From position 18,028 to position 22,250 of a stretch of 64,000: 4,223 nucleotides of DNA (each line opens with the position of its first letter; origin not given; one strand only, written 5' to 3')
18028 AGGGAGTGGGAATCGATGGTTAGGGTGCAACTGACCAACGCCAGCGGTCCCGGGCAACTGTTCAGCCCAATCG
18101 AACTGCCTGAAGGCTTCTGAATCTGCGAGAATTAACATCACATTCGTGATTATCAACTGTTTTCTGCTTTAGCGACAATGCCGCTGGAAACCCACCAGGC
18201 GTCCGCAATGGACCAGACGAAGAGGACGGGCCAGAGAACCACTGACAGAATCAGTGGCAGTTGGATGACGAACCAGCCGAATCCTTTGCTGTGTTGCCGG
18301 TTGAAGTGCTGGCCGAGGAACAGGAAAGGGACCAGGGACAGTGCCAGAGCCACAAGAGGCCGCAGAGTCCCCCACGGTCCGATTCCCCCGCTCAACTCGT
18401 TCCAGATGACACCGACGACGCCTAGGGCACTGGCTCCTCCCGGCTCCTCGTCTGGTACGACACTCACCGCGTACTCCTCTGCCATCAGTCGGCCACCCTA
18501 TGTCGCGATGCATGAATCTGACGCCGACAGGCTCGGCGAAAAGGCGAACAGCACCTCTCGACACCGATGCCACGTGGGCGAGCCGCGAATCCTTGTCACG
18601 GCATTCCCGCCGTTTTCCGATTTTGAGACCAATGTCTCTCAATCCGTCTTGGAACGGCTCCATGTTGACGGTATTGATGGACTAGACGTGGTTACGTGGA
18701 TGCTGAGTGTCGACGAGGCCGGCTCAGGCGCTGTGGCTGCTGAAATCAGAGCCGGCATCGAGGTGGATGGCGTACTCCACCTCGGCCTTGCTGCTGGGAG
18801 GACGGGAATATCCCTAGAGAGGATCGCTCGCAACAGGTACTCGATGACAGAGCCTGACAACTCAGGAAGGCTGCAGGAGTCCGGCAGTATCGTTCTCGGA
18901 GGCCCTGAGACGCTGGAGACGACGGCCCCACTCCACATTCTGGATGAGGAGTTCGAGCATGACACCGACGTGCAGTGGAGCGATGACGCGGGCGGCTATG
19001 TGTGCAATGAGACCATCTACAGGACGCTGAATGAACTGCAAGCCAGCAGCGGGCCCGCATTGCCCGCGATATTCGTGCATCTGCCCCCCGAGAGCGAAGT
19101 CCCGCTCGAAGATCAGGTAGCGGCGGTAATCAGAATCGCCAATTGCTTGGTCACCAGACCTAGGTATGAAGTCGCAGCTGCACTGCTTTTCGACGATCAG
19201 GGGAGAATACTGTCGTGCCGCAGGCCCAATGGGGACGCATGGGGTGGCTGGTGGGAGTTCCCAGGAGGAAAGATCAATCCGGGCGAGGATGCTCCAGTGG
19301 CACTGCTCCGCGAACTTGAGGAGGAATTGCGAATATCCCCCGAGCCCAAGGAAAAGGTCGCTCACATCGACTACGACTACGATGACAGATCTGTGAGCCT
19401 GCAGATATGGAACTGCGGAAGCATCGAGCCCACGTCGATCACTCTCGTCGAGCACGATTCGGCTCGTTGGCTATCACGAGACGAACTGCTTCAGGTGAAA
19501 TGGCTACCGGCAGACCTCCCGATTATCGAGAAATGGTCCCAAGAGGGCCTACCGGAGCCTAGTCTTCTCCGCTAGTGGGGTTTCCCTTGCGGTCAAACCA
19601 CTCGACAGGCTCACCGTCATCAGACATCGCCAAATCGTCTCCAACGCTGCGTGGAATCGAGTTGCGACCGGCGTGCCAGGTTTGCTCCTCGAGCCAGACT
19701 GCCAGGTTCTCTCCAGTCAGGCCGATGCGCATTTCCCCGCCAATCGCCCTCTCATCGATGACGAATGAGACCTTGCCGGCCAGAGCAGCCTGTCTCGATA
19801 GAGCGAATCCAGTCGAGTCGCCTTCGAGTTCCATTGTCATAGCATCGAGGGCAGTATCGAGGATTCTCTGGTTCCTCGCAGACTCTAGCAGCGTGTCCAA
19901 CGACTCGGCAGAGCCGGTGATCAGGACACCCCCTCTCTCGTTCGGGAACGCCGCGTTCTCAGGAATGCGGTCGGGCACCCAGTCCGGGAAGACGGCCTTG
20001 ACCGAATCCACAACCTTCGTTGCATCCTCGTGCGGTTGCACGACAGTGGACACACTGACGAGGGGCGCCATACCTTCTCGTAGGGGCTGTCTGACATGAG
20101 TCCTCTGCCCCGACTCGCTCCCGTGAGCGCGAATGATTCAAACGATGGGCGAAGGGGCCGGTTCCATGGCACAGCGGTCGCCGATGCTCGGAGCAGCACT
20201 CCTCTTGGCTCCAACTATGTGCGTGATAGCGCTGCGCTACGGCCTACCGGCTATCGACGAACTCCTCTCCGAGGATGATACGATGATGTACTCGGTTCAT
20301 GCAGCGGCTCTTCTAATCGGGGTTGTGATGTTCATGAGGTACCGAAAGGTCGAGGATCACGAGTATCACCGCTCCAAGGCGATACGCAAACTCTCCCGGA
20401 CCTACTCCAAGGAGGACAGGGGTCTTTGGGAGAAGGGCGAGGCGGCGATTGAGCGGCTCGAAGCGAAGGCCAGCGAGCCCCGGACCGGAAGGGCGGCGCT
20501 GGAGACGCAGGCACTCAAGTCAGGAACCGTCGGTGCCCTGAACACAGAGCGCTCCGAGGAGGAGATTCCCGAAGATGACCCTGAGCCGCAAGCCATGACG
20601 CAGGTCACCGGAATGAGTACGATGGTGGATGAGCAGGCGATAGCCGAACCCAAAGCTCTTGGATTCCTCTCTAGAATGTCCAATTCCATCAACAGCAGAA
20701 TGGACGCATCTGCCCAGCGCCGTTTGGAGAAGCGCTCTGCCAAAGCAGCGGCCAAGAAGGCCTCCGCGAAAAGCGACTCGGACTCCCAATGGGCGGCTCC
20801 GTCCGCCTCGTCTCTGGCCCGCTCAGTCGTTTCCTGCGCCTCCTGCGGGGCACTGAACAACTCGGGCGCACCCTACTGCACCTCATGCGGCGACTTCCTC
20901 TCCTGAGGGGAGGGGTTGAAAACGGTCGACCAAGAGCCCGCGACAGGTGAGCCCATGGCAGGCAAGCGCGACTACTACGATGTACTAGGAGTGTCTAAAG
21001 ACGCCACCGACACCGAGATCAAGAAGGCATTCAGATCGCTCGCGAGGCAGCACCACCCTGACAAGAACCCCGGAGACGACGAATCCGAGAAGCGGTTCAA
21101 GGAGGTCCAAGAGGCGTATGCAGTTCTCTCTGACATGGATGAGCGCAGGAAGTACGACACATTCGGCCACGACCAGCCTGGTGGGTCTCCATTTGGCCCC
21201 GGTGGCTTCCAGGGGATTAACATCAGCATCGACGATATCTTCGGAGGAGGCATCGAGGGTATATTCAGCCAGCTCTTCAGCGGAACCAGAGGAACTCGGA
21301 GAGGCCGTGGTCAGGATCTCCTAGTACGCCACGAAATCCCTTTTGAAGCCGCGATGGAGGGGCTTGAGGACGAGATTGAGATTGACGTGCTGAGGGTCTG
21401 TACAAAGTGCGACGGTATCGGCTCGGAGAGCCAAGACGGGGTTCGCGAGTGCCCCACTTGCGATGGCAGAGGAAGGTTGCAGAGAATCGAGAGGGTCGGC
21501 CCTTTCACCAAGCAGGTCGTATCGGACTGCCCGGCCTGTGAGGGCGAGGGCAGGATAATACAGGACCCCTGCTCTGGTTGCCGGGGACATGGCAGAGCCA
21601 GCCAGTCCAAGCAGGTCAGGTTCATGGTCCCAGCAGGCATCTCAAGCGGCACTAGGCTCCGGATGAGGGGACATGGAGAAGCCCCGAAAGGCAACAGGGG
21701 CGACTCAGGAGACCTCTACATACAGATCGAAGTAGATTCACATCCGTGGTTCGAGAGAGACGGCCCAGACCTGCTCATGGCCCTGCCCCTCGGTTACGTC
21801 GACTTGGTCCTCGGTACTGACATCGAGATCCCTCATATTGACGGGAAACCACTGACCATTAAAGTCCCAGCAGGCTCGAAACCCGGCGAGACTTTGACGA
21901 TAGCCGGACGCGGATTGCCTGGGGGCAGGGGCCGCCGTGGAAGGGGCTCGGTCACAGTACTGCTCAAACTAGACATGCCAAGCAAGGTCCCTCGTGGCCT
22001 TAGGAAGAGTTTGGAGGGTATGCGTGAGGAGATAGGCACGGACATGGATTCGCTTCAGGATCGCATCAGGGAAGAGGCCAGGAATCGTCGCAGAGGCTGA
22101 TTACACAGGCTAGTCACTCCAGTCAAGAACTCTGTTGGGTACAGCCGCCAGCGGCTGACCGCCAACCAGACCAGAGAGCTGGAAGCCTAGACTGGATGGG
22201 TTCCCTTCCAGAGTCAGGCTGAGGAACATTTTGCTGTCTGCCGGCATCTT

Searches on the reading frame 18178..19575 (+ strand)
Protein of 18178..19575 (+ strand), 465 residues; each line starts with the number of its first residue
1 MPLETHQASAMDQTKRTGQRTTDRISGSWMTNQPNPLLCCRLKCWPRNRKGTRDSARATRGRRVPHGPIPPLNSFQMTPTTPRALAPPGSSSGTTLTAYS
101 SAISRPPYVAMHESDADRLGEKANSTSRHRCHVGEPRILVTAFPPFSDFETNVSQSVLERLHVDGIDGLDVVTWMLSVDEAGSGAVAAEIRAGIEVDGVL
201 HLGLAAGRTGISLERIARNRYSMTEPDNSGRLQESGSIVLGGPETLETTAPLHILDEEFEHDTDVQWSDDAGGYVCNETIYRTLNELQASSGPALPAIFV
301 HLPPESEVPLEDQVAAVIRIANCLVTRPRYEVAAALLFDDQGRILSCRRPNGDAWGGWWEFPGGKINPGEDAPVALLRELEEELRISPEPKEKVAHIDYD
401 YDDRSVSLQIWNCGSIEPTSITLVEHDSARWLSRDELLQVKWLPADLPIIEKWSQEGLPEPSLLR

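Call 23: search_protein_families(library=pfam, proteins=[window:18178-19575:+], max_evalue=5)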
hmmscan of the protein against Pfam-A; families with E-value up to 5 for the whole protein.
window:18178-19575:+ (465 aa): 3 families
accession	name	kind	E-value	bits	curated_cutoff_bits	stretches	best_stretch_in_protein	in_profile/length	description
PF01470.22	Peptidase_C15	-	2.6e-20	73.8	22.7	1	137-306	2-171/204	Pyroglutamyl peptidase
PF00293.34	NUDIX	-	4.5e-18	66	21.1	1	332-446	5-127/134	NUDIX domain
PF14815.12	NUDIX_4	-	7.1e-18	64.9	35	1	334-451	2-112/113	NUDIX domain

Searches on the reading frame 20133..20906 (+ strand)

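Call 23: search_protein_families(library=pfam, proteins=[window:20133-20906:+], max_evalue=5)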
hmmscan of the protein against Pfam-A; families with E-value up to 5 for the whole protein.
window:20133-20906:+ (257 aa): 5 families
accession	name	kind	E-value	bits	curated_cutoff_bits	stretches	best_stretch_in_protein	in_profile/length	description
PF24463.1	DUF7577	-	0.0011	18.9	28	1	232-253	2-23/27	Domain of unknown function (DUF7577)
PF13240.11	Zn_Ribbon_1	-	0.0024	18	25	1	235-253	2-20/23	zinc-ribbon domain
PF13248.11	Zn_ribbon_3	-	0.0098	15.8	27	1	233-253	3-23/26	zinc-ribbon domain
PF12773.13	DZR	-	0.012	16.3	27.3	1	235-253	27-45/45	Double zinc ribbon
PF01385.25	OrfB_IS605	-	1.3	9.7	30.5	1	71-118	44-89/120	Probable transposase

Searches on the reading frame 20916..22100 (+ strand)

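Call 23: search_protein_families(library=pfam, proteins=[window:20916-22100:+], max_evalue=5)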
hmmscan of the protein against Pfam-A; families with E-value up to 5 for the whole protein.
window:20916-22100:+ (394 aa): 9 families
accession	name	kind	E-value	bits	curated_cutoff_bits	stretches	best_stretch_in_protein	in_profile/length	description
PF01556.23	DnaJ_C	-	2.6e-33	115.7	26.6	1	137-355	3-152/152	DnaJ C terminal domain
PF00226.36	DnaJ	-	2.6e-27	95.1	27.8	1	19-81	1-63/63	DnaJ domain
PF00684.25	DnaJ_CXXCXGXG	-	1e-14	54.9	32.7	1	162-226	1-65/65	DnaJ central domain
PF15777.11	Anti-TRAP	-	9.5e-06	26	32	2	161-187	12-41/59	Tryptophan RNA-binding attenuator protein inhibitory protein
PF24444.1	DUF7563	-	0.3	11.1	27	0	172-189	22-39/39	Family of unknown function (DUF7563)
PF25436.1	BSD2_CRD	-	1.7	9.4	27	1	205-229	5-26/69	BSD2 cysteine rich domain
PF17302.8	DUF5351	-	2.8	8.7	27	0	205-213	20-28/29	Family of unknown function (DUF5351)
PF18551.6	TackOD1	-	2.8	7.9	32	0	150-183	65-95/188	Thaumarchaeal output domain 1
PF21002.2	TMEM106_N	-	3.8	8.6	24.5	0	178-189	56-67/91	Transmembrane protein 106 N-terminal region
